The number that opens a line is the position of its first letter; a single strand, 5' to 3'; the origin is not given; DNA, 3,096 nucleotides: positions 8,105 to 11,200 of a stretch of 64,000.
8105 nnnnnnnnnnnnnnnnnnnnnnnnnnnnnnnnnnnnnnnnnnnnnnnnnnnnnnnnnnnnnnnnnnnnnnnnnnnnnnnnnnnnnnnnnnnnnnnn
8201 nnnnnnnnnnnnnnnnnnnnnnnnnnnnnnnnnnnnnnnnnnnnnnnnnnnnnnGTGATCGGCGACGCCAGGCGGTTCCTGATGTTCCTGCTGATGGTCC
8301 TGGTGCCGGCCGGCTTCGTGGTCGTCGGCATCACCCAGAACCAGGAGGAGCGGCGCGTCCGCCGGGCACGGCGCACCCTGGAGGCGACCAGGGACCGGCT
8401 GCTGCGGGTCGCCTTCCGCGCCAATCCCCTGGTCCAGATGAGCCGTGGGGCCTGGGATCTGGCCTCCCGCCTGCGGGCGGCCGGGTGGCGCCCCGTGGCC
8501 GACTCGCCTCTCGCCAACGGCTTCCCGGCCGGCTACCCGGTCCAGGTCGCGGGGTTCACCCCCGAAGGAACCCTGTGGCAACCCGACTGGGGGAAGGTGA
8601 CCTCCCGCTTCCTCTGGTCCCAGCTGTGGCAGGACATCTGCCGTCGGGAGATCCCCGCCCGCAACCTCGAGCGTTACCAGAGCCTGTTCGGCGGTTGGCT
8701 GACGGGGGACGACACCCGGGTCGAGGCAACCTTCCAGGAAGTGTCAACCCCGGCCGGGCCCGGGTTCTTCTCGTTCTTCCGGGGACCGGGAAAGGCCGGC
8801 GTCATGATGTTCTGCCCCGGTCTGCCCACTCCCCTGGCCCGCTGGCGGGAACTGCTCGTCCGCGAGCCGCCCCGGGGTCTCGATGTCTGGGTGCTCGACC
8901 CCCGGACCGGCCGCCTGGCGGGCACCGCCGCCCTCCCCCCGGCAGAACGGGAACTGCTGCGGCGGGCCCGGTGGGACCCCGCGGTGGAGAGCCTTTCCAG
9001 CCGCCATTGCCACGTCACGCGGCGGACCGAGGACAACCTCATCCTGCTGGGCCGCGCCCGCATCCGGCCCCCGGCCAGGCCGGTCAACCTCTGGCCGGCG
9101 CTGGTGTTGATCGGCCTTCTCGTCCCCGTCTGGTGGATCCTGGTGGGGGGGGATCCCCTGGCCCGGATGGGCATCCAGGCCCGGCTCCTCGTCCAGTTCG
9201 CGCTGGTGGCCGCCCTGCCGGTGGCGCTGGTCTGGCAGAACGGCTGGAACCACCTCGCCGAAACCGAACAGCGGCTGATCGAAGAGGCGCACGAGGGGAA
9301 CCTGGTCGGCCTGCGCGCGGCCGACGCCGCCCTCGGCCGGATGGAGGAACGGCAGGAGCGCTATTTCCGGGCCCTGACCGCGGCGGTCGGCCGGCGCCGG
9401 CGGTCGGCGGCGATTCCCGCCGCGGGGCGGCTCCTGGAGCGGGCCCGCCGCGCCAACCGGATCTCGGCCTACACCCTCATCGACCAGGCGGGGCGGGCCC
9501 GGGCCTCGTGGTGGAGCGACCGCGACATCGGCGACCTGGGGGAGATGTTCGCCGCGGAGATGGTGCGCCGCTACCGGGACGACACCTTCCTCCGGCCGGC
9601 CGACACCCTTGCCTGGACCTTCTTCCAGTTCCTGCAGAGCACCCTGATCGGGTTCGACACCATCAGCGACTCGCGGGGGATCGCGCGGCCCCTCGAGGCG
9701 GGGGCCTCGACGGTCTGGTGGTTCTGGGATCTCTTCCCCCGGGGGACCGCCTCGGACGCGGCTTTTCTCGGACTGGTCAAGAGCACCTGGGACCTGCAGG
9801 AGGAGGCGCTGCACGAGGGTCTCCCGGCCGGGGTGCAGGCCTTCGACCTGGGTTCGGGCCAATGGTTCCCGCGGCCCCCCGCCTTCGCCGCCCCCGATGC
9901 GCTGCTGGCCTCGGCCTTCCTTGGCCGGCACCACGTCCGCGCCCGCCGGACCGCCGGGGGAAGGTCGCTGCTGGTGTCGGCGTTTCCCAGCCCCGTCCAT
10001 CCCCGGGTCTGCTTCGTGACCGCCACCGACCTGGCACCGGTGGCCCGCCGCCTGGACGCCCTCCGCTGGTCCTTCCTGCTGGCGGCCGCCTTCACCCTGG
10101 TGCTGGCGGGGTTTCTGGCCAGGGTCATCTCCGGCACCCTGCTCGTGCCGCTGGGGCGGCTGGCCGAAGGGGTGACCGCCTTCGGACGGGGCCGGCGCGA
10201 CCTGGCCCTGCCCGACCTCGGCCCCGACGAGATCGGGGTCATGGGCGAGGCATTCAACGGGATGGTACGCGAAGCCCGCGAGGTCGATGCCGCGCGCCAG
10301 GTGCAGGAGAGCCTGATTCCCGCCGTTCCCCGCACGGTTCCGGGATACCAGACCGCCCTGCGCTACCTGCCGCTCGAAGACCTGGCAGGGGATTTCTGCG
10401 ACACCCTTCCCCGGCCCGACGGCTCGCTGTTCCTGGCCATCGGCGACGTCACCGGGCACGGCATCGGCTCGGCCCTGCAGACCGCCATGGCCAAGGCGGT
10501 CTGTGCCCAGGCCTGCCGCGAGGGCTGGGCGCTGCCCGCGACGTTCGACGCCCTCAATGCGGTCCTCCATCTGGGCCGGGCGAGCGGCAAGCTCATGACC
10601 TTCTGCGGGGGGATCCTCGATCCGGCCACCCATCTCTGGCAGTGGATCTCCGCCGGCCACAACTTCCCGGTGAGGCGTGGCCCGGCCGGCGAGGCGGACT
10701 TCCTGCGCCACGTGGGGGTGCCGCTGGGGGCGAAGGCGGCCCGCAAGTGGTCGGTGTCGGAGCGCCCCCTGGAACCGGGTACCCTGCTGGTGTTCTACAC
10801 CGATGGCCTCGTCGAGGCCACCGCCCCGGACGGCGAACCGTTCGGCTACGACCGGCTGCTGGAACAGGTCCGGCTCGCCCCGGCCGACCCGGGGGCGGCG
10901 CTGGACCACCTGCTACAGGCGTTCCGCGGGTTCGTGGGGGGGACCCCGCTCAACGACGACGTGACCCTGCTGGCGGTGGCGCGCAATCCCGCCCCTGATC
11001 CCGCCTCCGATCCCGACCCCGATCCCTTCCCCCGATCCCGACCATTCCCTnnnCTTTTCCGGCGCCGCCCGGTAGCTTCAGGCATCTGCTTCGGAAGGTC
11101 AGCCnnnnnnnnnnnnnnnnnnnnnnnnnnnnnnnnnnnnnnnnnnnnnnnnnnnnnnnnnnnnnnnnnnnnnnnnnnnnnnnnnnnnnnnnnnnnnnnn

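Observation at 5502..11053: Tandem paralogous TM-HAMP-PP2C sensors in which the upstream copy is a predicted pseudo-phosphatase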

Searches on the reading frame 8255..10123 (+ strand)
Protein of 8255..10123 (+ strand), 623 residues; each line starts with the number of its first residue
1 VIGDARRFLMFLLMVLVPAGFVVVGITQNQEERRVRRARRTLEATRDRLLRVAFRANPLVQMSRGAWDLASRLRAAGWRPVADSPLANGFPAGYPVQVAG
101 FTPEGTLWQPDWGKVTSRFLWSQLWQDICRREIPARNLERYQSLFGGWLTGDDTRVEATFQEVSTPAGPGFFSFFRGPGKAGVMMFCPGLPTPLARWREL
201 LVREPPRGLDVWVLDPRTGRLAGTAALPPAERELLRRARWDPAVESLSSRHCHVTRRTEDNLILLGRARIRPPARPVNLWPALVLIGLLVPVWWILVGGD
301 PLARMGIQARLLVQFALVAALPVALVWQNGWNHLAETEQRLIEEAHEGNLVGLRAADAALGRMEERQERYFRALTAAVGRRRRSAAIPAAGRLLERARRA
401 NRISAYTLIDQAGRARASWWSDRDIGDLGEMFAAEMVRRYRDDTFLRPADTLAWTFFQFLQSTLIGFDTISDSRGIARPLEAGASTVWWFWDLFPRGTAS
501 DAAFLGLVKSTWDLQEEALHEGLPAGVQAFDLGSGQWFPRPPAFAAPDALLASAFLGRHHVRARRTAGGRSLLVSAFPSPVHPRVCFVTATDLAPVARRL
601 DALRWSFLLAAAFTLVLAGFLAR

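Call 67: predict_structure(alignment_id=A6)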
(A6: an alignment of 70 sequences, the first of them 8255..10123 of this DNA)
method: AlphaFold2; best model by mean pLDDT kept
length: 623 residues; sequences in the alignment: 70
mean_pLDDT: 92.2   pTM: 0.88
mean pLDDT of the five models: 92.2, 91.3, 91.0, 90.3, 89.8
residues with pLDDT >= 90: 478; 70-90: 139; 50-70: 5; < 50: 1
segments of 3 or more residues with pLDDT < 50: none
pLDDT, mean of each block of 10 residues (from residue 1): 79 90 90 91 94 94 94 94 86 95 97 96 96 90 87 85 91 96 97 95 95 96 96 94 92 95 95 88 93 90 89 88 90 95 98 97 95 97 92 96 96 94 87 91 70 82 84 93 86 92 96 93 96 94 91 94 95 97 96 98 96 91 86
secondary structure, 60 per line:
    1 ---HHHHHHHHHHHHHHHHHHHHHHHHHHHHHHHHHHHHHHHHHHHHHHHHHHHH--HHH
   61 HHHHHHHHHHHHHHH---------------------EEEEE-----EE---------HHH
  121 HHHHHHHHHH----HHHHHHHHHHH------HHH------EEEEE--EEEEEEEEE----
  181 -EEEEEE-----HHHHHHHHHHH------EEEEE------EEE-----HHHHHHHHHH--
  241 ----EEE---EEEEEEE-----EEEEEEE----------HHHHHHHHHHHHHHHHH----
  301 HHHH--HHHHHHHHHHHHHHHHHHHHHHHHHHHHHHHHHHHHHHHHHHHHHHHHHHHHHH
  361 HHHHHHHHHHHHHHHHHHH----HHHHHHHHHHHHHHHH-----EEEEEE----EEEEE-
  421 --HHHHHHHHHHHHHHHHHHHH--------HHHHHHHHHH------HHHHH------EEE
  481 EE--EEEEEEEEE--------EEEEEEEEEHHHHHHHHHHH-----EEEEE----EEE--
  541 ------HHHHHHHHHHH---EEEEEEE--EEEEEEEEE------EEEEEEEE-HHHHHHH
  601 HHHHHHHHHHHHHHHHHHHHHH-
elements in order: H4-55 H58-75 E97-101 H118-130 H135-145 E161-165 E168-176 E182-187 H193-203 E210-214 E221-223 H229-238 E245-247 E251-257 E263-269 H280-296 H301-304 H307-379 H384-399 E405-410 E415-419 H423-442 H451-460 H467-471 E478-482 E485-493 E502-510 H511-521 E527-531 E536-538 H547-557 E561-567 E570-578 E585-592 H594-622

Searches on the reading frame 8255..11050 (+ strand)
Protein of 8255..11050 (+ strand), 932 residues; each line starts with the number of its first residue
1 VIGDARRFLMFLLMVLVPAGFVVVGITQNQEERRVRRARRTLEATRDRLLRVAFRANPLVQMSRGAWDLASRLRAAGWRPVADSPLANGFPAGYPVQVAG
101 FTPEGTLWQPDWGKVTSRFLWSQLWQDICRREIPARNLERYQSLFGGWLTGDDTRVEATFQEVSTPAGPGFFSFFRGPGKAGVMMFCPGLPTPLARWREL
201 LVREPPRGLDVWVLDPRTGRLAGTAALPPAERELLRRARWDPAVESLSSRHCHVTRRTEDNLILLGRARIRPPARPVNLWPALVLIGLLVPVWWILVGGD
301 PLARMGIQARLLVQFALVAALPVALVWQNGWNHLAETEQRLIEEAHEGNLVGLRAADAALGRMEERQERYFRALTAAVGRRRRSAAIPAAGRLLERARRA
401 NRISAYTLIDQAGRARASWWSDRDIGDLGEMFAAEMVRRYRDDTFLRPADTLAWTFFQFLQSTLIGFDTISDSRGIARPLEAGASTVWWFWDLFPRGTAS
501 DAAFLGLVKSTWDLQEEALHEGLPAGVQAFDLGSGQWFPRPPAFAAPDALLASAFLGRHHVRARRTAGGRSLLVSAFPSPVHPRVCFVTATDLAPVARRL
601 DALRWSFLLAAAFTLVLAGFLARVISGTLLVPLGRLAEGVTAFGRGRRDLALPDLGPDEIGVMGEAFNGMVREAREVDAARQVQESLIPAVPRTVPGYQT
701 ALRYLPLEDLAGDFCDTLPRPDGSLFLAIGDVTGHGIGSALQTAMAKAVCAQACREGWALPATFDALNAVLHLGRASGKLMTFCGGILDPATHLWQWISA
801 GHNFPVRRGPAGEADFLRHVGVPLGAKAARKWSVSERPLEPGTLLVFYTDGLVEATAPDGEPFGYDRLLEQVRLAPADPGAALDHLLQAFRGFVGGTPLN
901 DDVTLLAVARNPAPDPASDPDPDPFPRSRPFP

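Call 5: search_protein_families(library=pfam, proteins=[window:8255-11050:+], max_evalue=0.1)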
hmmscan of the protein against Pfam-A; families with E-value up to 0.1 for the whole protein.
window:8255-11050:+ (932 aa): 2 families
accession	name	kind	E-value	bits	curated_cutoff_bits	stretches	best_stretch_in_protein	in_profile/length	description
PF07228.17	SpoIIE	-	1.3e-39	136.6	25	1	721-910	1-191/192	Stage II sporulation protein E (SpoIIE)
PF00672.30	HAMP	-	4.2e-09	37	25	1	625-675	2-52/53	HAMP domain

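Call 29: find_homologous_proteins(query=window:8255-11050:+, max_evalue=1e-10)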
Query window:8255-11050:+ (932 aa): 7 proteins with E <= 1e-10 among 8000 candidates.
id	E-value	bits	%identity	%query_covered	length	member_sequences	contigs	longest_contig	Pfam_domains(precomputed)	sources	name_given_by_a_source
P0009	0.0e+0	2122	100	100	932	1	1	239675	PF00672.31,PF07228.18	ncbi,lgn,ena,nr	ncbi:MAG: SpoIIE family protein phosphatase [Candidatus Riflebacteria bacterium]|nr:SpoIIE family pr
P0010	0.0e+0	1832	89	98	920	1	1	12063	PF00672.31,PF07228.18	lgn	-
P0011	1.9e-19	87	31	29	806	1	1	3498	PF00672.31,PF07228.18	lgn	-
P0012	5.6e-19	86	35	25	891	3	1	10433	PF13185.13,PF01590.33,PF13492.13,PF07228.18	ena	-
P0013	4.1e-14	70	33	25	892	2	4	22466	PF13185.13,PF01590.33,PF13492.13,PF07228.18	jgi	jgi:serine phosphatase RsbU (regulator of sigma subunit)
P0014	2.7e-12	64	32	25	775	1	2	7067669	PF08447.19,PF13185.13,PF03861.20,PF07228.18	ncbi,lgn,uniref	ncbi:SpoIIE family protein phosphatase [Kitasatospora sp. CMC57]|uniref:SpoIIE family protein phosph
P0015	5.0e-12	63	30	26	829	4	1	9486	PF13377.13,PF00532.28,PF13407.13,PF07228.18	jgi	jgi:DNA-binding LacI/PurR family transcriptional regulator/serine phosphatase RsbU (regulator of sig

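Call 79: search_protein_families(library=ncbifam, proteins=[window:8255-11050:+], max_evalue=0.001)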
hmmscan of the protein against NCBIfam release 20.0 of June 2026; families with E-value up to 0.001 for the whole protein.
window:8255-11050:+ (932 aa): 3 families
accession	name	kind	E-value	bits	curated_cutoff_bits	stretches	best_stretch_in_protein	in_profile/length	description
NF045505.1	RR_RssB_Pseudo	equivalog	4.1e-13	49.2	700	1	676-911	155-392/394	two-component system response regulator RssB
NF038263.1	prot_phos_SiaA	equivalog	2.1e-12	46.4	700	2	587-676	291-381/658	biofilm regulation protein phosphatase SiaA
NF033092.0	HK_WalK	equivalog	0.0004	19.1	725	1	592-679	164-251/594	cell wall metabolism sensor histidine kinase WalK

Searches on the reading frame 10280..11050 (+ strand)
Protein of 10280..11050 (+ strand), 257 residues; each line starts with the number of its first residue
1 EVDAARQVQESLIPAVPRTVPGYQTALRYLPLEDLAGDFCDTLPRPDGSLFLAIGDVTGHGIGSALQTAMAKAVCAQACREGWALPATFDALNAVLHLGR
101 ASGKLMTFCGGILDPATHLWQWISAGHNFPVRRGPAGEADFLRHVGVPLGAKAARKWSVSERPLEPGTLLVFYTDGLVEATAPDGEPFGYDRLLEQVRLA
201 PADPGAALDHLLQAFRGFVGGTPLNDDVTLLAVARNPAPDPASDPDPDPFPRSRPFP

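Call 15: search_solved_structures(query=window:10280-11050:+, max_evalue=0.01, show_alignments=3)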
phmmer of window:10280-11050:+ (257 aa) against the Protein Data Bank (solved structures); distinct sequences matched with E-value up to 0.01: 6.
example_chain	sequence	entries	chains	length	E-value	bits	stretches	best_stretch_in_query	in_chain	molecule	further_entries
3es2_A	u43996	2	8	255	1.1e-16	64.2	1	3-237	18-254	Probable two-component response regulator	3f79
3eq2_A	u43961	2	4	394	4.3e-16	62.3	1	3-237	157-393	Probable two-component response regulator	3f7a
3ke6_A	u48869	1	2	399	3.2e-14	56.2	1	15-241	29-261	Protein Rv1364c/MT1410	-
6k4e_A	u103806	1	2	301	2.9e-07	33.4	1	3-232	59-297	Putative serine phosphatase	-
3pu9_A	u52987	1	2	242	9.2e-07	31.7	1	36-233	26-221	Protein serine/threonine phosphatase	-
3zt9_A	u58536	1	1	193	0.0017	21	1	35-192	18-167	Stage II sporulation protein E (SpoIIE)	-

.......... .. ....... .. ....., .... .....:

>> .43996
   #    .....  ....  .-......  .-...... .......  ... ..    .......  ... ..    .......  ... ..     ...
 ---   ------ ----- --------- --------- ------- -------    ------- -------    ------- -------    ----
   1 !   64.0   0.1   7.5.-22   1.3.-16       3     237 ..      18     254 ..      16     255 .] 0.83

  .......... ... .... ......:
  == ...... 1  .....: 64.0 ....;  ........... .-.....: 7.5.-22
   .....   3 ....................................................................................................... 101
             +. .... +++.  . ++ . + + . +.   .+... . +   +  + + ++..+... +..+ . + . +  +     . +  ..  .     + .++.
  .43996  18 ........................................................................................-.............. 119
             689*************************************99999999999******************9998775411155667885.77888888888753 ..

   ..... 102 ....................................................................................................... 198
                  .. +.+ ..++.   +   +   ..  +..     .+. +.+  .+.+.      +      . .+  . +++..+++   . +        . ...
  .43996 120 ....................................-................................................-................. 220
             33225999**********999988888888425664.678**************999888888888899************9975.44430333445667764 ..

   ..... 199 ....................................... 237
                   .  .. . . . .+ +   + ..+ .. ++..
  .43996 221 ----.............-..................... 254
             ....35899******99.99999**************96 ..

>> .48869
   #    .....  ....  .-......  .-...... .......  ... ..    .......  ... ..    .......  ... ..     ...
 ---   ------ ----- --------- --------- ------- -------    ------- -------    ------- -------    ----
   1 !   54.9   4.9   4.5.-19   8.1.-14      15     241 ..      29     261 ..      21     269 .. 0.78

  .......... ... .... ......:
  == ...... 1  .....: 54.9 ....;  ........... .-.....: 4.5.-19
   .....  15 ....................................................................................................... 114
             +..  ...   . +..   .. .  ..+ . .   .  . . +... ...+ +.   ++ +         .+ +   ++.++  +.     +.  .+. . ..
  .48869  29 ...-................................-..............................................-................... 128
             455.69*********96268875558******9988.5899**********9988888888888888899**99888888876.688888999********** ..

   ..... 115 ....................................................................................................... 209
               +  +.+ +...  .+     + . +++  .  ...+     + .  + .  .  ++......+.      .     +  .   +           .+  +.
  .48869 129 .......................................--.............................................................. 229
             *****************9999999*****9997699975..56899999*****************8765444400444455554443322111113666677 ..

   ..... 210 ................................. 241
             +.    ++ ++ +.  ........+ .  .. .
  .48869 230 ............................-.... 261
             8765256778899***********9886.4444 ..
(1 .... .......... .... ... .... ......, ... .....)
